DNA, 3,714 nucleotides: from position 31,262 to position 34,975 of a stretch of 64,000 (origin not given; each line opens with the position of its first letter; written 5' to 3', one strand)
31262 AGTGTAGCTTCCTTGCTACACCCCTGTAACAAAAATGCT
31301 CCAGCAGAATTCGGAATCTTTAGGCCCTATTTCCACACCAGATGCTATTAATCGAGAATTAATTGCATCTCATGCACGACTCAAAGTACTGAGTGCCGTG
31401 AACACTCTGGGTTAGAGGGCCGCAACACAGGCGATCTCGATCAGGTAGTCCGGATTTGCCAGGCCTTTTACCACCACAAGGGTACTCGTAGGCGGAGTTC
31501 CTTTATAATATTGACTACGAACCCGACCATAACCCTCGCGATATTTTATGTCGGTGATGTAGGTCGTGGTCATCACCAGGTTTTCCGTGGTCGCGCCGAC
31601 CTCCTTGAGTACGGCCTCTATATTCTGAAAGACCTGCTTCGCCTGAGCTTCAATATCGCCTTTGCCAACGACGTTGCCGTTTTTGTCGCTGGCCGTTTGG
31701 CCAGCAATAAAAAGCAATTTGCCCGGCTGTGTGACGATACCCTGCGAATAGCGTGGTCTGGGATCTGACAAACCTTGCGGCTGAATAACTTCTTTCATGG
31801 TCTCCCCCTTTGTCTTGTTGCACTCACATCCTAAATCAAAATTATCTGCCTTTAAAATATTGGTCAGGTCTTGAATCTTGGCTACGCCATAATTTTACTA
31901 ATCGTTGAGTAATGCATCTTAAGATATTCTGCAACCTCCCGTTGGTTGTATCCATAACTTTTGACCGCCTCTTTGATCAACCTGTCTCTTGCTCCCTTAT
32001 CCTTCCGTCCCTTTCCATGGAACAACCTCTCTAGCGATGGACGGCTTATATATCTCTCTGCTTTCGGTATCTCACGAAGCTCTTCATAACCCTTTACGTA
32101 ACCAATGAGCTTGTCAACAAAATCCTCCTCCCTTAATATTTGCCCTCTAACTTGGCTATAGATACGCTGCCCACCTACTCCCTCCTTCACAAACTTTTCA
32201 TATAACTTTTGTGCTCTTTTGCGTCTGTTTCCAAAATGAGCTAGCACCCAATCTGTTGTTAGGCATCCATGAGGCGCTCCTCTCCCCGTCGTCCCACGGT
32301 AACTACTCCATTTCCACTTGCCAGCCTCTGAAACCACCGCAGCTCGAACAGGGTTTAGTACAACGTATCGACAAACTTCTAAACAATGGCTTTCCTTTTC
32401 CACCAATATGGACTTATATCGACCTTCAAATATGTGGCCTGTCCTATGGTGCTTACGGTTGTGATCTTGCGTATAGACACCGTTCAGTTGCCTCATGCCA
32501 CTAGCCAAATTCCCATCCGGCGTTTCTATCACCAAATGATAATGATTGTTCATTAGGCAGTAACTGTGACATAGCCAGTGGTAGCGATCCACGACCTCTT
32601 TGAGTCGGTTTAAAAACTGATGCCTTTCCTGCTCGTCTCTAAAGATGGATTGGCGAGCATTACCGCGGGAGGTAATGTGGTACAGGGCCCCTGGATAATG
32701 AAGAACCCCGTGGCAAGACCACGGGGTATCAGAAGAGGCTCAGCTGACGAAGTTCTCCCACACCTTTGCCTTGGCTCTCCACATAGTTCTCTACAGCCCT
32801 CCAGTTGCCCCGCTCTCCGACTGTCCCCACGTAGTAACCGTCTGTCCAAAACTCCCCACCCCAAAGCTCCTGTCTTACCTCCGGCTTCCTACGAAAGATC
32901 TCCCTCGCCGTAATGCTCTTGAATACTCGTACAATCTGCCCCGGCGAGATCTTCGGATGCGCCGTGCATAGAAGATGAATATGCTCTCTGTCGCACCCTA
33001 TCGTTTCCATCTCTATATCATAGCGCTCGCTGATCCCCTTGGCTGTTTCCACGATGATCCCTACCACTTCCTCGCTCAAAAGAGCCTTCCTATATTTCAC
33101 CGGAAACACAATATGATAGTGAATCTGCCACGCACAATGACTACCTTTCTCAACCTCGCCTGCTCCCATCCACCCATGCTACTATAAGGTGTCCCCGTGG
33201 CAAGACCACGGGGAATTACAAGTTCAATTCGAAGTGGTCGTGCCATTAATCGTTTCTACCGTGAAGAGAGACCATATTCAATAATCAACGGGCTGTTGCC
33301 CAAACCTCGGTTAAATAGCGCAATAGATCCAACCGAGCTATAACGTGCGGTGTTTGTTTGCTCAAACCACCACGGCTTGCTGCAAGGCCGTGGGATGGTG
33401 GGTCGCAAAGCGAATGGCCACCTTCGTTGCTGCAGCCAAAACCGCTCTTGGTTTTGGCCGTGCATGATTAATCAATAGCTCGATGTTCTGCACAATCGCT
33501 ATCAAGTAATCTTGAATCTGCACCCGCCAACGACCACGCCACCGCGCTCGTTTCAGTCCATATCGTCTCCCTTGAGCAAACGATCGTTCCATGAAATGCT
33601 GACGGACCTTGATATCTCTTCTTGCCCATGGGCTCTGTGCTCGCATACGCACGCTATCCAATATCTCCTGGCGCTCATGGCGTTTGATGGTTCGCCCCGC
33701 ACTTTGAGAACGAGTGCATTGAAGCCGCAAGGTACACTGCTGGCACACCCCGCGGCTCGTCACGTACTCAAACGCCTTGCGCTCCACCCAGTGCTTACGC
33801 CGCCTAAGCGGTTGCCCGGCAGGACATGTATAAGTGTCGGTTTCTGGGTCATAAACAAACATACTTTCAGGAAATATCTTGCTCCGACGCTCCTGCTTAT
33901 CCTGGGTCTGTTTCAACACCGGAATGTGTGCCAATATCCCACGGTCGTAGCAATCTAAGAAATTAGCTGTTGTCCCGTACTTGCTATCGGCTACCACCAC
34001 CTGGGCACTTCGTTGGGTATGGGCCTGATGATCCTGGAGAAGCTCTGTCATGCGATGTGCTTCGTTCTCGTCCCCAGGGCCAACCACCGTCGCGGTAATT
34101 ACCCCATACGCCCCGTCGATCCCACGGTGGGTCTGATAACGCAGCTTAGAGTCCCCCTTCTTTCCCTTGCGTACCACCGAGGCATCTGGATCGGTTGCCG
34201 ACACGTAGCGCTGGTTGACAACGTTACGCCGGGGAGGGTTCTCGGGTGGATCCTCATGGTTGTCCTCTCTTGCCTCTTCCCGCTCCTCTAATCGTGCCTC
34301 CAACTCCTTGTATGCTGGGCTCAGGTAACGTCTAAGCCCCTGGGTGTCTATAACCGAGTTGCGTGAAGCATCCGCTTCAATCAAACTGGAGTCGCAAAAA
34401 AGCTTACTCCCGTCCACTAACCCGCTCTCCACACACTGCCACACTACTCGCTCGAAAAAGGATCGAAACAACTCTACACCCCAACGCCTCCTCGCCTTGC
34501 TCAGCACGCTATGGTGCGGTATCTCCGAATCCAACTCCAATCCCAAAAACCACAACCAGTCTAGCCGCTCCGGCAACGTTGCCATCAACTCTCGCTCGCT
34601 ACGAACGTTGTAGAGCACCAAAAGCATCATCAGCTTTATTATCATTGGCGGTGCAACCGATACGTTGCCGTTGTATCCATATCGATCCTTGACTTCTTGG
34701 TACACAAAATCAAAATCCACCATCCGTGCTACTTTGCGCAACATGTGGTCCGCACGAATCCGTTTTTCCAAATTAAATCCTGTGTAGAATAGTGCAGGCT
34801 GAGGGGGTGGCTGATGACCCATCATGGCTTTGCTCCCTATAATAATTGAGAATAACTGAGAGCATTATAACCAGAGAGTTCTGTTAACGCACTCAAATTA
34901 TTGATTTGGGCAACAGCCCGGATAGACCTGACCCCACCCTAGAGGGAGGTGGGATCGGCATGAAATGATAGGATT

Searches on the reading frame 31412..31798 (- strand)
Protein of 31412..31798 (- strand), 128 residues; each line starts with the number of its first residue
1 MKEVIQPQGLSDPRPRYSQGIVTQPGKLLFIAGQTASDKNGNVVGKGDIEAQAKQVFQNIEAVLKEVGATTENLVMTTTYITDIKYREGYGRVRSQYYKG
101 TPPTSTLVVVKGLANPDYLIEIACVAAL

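Call 12: search_protein_families(library=pfam, proteins=[window:31412-31798:-], max_evalue=0.01)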
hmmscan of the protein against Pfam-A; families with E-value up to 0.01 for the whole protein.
window:31412-31798:- (128 aa): 1 family
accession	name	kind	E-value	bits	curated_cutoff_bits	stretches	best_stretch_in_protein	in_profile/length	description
PF01042.26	Ribonuc_L-PSP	-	2.1e-27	96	27.3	1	13-127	7-120/121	Endoribonuclease L-PSP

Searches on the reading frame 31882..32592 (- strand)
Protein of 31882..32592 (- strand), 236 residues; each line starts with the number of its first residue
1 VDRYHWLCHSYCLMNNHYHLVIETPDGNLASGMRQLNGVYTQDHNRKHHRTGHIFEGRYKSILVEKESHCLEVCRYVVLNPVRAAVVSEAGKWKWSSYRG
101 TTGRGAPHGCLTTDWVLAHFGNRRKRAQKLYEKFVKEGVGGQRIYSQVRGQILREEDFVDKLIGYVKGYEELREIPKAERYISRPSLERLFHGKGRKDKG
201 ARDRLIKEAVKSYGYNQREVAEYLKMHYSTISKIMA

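Call 12: search_protein_families(library=pfam, proteins=[window:31882-32592:-], max_evalue=0.01)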
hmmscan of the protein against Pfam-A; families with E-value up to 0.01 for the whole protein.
window:31882-32592:- (236 aa): 3 families
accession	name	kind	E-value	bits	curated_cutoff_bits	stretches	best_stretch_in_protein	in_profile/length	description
PF01797.21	Y1_Tnp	-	6.2e-06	26.8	23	1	3-77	38-118/121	Transposase IS200 like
PF01381.28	HTH_3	-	0.00013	22.4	23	1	206-234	1-29/55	Helix-turn-helix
PF02954.25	HTH_8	-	0.0007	19.7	22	1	204-232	8-36/42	Bacterial regulatory protein, Fis family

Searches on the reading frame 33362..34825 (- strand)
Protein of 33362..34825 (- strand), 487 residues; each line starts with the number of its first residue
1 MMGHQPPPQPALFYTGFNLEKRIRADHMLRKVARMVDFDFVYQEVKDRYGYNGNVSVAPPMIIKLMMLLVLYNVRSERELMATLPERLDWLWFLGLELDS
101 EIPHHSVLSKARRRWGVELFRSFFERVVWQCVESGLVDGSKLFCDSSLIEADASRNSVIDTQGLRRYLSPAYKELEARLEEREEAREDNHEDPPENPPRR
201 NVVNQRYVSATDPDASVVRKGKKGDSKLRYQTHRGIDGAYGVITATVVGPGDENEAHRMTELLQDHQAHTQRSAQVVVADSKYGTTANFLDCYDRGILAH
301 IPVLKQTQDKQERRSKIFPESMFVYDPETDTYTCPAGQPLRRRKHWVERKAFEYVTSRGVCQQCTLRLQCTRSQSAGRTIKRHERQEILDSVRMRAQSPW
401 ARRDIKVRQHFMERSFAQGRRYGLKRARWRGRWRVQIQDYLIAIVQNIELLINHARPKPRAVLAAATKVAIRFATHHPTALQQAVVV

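Call 27: find_encoding_contigs(protein=window:33362-34825:-, flank=3000, max_places=10)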
Protein window:33362-34825:- (487 aa): 15 contigs read that carry it; 10 places shown.
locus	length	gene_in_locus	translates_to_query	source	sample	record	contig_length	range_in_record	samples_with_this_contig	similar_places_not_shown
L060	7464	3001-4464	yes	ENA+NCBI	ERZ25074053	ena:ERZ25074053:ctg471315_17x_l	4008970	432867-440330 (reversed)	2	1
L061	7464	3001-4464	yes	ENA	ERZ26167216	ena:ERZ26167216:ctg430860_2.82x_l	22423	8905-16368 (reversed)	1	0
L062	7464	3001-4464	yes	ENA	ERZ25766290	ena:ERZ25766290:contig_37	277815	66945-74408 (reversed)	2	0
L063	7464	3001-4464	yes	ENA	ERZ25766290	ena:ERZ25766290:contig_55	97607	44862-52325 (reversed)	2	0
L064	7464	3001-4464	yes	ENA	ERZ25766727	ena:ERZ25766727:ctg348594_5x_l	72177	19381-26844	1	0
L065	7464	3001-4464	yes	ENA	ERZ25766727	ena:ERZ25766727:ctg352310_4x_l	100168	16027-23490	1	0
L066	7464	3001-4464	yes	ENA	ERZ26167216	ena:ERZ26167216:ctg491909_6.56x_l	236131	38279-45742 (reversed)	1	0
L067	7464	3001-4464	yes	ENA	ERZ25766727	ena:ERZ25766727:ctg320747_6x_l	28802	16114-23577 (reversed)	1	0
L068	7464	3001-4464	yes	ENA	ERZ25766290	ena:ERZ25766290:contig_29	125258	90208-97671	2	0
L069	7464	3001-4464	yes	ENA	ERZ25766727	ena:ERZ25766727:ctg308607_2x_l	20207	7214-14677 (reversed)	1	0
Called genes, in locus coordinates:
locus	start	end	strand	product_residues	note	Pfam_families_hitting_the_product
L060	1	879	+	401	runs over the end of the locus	PF00355:Rieske, PF19301:LigXa_C, PF19112:VanA_C (faint)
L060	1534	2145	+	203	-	PF13489:Methyltransf_23 (weak), PF05175:MTS, PF13649:Methyltransf_25, PF13847:Methyltransf_31, PF08241:Methyltransf_11, PF08242:Methyltransf_12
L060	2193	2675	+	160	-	PF07883:Cupin_2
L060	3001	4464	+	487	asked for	PF05598:DUF772, PF01609:DDE_Tnp_1, PF13751:DDE_Tnp_1_6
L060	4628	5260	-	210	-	PF11376:DUF3179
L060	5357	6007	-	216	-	PF13646:HEAT_2 (weak), PF03130:HEAT_PBS (faint), PF11376:DUF3179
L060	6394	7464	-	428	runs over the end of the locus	PF07690:MFS_1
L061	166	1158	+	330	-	PF03793:PASTA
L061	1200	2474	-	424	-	PF00872:Transposase_mut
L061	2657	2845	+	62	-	-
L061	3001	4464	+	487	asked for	PF05598:DUF772, PF01609:DDE_Tnp_1, PF13751:DDE_Tnp_1_6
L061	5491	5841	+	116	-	-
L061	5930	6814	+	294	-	-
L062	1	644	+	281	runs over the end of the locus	-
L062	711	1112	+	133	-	-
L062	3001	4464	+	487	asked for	PF05598:DUF772, PF01609:DDE_Tnp_1, PF13751:DDE_Tnp_1_6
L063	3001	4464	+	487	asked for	PF05598:DUF772, PF01609:DDE_Tnp_1, PF13751:DDE_Tnp_1_6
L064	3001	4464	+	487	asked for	PF05598:DUF772, PF01609:DDE_Tnp_1, PF13751:DDE_Tnp_1_6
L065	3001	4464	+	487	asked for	PF05598:DUF772, PF01609:DDE_Tnp_1, PF13751:DDE_Tnp_1_6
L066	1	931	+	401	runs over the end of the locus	PF00355:Rieske, PF19301:LigXa_C, PF19112:VanA_C (faint)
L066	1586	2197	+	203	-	PF13489:Methyltransf_23 (weak), PF05175:MTS, PF13649:Methyltransf_25, PF13847:Methyltransf_31, PF08241:Methyltransf_11, PF08242:Methyltransf_12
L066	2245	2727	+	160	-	PF07883:Cupin_2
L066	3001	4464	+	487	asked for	PF05598:DUF772, PF01609:DDE_Tnp_1, PF13751:DDE_Tnp_1_6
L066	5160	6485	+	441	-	PF00078:RVT_1, PF08388:GIIM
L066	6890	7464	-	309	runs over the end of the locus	-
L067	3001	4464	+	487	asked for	PF05598:DUF772, PF01609:DDE_Tnp_1, PF13751:DDE_Tnp_1_6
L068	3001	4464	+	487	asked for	PF05598:DUF772, PF01609:DDE_Tnp_1, PF13751:DDE_Tnp_1_6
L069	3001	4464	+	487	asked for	PF05598:DUF772, PF01609:DDE_Tnp_1, PF13751:DDE_Tnp_1_6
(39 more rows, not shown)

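Call 34: find_homologous_proteins(query=L066:5160-6485:+, max_evalue=1e-30)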
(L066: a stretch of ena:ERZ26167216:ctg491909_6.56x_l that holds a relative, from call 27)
Query L066:5160-6485:+ (441 aa): 8000 proteins with E <= 1e-30 among 8000 candidates; the best 120 are listed.
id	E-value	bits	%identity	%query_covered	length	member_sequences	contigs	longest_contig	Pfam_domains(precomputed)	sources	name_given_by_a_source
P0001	9.8e-288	972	97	100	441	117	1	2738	PF00078.33,PF08388.17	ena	-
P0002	2.4e-240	816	81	99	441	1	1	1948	PF00078.33,PF08388.17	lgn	-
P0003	6.4e-237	804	80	99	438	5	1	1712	PF00078.33,PF08388.17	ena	-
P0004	1.1e-233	794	79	100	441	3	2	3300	PF00078.33,PF08388.17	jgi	jgi:RNA-directed DNA polymerase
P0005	6.5e-233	791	78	100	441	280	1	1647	PF00078.33,PF08388.17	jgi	jgi:RNA-directed DNA polymerase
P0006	6.8e-232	788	78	100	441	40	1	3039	PF00078.33,PF08388.17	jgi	jgi:RNA-directed DNA polymerase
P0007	1.1e-231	787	78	100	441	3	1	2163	PF00078.33,PF08388.17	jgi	jgi:RNA-directed DNA polymerase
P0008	1.6e-231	787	79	99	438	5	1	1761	PF00078.33,PF08388.17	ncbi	-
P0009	2.2e-231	786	78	99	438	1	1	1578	PF00078.33,PF08388.17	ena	-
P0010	3.6e-231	785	78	99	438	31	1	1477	PF00078.33,PF08388.17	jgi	-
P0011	4.4e-231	785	79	99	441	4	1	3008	PF00078.33,PF08388.17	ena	-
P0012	7.2e-231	784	79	99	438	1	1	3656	PF00078.33,PF08388.17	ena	-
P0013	9.1e-231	784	79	99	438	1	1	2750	PF00078.33,PF08388.17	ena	-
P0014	1.8e-230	783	79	99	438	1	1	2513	PF00078.33,PF08388.17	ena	-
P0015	2.8e-230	782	79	99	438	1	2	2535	PF00078.33,PF08388.17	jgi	jgi:RNA-directed DNA polymerase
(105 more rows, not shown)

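Call 35: list_cluster_members(proteins=[P0001, L066:5160-6482:+])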
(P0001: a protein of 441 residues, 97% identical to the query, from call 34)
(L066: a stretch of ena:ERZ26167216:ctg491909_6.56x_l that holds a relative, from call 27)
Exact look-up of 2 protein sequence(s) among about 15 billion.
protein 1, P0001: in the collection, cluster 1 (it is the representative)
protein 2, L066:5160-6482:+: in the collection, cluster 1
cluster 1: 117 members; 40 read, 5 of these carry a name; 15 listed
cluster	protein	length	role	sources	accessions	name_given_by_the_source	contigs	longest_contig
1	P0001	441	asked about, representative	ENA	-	-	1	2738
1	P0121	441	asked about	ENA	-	-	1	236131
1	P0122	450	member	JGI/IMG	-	RNA-directed DNA polymerase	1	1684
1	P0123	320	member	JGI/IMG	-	group II intron reverse transcriptase/maturase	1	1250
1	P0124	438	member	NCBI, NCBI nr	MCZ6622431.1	MAG: group II intron reverse transcriptase/maturase [Deltaproteobacteria bacterium] | group II intron reverse transcriptase/maturase [Deltaproteobacteria bacterium]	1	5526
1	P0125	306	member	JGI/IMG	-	group II intron reverse transcriptase/maturase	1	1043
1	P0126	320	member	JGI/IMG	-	RNA-directed DNA polymerase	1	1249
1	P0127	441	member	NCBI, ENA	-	-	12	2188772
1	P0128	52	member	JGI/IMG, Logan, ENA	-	-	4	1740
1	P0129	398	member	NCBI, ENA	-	-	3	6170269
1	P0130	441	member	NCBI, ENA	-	-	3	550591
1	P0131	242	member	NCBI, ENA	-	-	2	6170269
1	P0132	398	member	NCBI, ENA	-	-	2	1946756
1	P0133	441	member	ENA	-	-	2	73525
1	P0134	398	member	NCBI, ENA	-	-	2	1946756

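Call 36: find_encoding_contigs(protein=P0127, flank=2500, max_places=10)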
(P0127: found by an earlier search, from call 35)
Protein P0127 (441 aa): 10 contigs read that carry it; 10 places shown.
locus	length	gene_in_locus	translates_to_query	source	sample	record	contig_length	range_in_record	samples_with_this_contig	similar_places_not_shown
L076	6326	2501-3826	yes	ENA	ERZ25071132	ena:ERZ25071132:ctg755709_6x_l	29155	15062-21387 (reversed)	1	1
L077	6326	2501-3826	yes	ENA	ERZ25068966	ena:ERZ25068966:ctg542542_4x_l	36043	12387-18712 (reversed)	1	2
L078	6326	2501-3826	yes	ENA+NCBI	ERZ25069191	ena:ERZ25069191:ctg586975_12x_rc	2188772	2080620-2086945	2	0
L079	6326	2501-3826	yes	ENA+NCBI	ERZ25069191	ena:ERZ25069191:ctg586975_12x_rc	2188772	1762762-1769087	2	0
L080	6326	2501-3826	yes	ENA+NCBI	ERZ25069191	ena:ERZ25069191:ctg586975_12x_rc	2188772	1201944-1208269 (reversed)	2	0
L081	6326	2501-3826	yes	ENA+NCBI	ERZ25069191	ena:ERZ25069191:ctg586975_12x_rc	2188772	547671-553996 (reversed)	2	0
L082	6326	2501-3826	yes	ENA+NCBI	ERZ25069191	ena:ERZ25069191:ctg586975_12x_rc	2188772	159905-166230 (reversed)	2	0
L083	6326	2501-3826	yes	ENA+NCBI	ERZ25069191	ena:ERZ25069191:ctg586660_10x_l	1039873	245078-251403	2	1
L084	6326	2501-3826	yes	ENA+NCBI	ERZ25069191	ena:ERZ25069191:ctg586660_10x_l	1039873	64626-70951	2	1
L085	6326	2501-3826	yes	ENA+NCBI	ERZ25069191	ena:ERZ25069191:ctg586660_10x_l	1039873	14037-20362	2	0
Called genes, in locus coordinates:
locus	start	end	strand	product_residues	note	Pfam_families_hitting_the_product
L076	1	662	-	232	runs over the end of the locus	PF09335:VTT_dom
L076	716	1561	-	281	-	PF04784:DUF547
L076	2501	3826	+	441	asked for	PF00078:RVT_1, PF08388:GIIM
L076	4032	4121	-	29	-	-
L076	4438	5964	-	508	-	PF00939:Na_sulph_symp, PF03600:CitMHS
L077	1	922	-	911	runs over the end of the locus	PF03699:UPF0182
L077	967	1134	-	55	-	-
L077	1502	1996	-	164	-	-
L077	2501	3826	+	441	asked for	PF00078:RVT_1, PF08388:GIIM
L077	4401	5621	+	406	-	PF01408:GFO_IDH_MocA, PF22725:GFO_IDH_MocA_C3, PF02894:GFO_IDH_MocA_C (weak)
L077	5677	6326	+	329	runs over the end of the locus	PF04909:Amidohydro_2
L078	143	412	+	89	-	-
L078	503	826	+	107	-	PF03795:YCII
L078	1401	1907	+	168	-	PF00903:Glyoxalase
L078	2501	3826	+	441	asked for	PF00078:RVT_1, PF08388:GIIM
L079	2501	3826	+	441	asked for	PF00078:RVT_1, PF08388:GIIM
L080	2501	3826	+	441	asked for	PF00078:RVT_1, PF08388:GIIM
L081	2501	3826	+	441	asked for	PF00078:RVT_1, PF08388:GIIM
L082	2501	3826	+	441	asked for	PF00078:RVT_1, PF08388:GIIM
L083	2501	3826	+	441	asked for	PF00078:RVT_1, PF08388:GIIM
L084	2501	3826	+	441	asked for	PF00078:RVT_1, PF08388:GIIM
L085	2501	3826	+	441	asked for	PF00078:RVT_1, PF08388:GIIM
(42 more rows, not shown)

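Call 58: search_solved_structures(query=L066:5160-6482:+, max_evalue=0.00001)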
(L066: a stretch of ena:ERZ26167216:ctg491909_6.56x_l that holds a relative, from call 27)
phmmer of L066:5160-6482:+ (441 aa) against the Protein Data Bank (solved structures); distinct sequences matched with E-value up to 0.00001: 11.
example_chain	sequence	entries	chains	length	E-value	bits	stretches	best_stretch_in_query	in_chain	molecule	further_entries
6ar1_A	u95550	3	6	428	2.1e-57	197.8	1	39-403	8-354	GsI-IIC RT | Trt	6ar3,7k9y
7uim_D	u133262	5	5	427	8.6e-54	185.9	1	36-402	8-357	Group II intron reverse transcriptase/maturase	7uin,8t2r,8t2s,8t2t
6me0_C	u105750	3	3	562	6.1e-50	173.3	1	51-407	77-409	Maturase reverse transcriptase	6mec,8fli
5hhj_A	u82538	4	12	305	1.2e-47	165.7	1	26-324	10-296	Retron-type reverse transcriptase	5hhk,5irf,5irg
5hhl_A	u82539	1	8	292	7.3e-46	159.8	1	36-317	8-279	Retron-type reverse transcriptase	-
5g2x_C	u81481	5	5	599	1.6e-42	148.8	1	33-252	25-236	GROUP II INTRON-ENCODED PROTEIN LTRA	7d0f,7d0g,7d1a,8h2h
7kft_D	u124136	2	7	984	1.8e-24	89.3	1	84-323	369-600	Cas6-RT-Cas1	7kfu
8ub7_A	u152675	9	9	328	5.8e-11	44.8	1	64-317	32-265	Reverse transcriptase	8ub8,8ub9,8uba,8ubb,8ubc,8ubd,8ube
8bgj_A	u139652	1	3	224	6.1e-10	41.4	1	137-318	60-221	RNA-directed DNA polymerase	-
9d4s_A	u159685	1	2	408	7.3e-10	41.2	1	80-276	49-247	Group II intron-like 4 reverse transcriptase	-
9d5x_A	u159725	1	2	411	7.4e-10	41.2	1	80-276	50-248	Group II intron-like 4 reverse transcriptase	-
